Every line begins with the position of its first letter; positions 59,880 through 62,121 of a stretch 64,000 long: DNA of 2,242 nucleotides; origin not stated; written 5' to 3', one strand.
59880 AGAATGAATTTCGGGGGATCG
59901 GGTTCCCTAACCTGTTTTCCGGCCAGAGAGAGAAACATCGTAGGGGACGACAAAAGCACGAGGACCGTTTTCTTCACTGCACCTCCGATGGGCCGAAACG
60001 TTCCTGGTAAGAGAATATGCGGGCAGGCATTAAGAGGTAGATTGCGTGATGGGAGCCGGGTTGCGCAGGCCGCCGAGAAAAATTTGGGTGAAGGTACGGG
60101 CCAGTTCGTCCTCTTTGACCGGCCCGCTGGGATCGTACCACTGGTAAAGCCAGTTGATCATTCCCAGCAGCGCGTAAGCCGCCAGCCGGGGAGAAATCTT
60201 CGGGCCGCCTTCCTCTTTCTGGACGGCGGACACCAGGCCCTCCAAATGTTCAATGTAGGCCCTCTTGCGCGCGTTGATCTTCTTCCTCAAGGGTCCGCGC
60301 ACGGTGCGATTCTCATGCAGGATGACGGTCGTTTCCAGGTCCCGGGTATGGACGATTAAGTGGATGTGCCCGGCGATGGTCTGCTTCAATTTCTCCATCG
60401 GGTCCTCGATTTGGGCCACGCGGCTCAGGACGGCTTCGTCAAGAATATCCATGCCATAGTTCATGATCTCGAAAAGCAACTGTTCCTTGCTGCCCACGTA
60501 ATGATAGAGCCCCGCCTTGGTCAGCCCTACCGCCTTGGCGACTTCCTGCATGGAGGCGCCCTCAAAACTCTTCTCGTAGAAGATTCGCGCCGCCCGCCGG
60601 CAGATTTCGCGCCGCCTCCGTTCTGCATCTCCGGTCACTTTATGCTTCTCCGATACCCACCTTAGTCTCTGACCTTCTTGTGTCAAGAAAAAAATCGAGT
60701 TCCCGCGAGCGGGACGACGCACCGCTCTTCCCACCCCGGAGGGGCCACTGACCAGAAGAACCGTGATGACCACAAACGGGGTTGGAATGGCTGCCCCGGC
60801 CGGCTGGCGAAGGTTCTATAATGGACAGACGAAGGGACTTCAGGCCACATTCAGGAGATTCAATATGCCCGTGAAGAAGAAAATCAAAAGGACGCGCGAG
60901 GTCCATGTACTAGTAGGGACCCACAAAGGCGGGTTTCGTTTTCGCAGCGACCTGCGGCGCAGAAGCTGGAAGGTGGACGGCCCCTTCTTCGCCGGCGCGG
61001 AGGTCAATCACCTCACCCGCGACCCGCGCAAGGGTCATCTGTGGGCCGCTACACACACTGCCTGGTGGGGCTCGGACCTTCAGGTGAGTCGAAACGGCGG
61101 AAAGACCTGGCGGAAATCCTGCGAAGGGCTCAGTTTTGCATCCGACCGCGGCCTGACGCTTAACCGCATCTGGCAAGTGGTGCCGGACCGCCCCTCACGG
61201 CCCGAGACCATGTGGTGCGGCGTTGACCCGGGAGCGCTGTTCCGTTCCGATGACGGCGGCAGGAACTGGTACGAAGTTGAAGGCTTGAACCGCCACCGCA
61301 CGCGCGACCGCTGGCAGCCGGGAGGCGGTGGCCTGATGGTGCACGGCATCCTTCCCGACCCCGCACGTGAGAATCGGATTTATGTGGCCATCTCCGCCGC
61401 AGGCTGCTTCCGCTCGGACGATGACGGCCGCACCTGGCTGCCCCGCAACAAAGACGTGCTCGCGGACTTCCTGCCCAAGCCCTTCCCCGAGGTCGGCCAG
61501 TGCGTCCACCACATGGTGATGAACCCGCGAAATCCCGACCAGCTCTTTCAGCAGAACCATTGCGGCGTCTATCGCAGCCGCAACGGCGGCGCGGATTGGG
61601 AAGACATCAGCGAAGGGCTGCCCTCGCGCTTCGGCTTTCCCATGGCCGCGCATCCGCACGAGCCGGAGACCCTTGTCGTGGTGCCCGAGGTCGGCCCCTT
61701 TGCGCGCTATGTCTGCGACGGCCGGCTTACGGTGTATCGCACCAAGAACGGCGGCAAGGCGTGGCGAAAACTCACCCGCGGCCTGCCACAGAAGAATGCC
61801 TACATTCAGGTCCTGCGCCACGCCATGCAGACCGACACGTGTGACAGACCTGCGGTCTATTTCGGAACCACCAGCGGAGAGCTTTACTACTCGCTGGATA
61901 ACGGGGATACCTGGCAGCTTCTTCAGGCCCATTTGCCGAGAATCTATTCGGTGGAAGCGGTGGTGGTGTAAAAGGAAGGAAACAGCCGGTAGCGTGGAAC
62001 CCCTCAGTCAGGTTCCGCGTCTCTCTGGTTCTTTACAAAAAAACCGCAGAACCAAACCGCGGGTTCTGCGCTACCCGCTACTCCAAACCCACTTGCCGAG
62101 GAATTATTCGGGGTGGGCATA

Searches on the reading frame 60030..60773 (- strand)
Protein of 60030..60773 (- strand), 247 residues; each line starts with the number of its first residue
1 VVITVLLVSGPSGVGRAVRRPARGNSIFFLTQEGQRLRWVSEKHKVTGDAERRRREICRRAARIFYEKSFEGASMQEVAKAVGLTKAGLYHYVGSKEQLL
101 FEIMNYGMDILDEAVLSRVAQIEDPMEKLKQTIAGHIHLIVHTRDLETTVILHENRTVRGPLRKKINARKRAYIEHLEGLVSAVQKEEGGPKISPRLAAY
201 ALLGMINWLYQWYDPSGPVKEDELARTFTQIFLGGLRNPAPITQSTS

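Call 72: search_protein_families(library=pfam, proteins=[window:60030-60773:-], max_evalue=0.00001)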
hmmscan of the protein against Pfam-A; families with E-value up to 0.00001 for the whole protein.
window:60030-60773:- (247 aa): 2 families
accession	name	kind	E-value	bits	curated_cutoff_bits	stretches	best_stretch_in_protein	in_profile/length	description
PF17932.6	TetR_C_24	-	8.2e-25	87.7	26.4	1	124-236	3-114/114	Tetracyclin repressor-like, C-terminal domain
PF00440.29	TetR_N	-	3.4e-12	46.4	24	1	59-103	3-47/47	Bacterial regulatory proteins, tetR family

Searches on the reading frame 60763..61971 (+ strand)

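Call 72: search_protein_families(library=pfam, proteins=[window:60763-61971:+], max_evalue=0.00001)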
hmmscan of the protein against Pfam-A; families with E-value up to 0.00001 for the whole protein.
window:60763-61971:+ (402 aa): 2 families
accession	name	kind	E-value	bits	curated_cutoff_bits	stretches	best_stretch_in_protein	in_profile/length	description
PF15902.12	Sortilin-Vps10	-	3.7e-15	56.1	33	1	269-393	3-118/446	Sortilin, neurotensin receptor 3,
PF02012.26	BNR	-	8.1e-11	40.7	27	0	375-386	1-12/12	BNR/Asp-box repeat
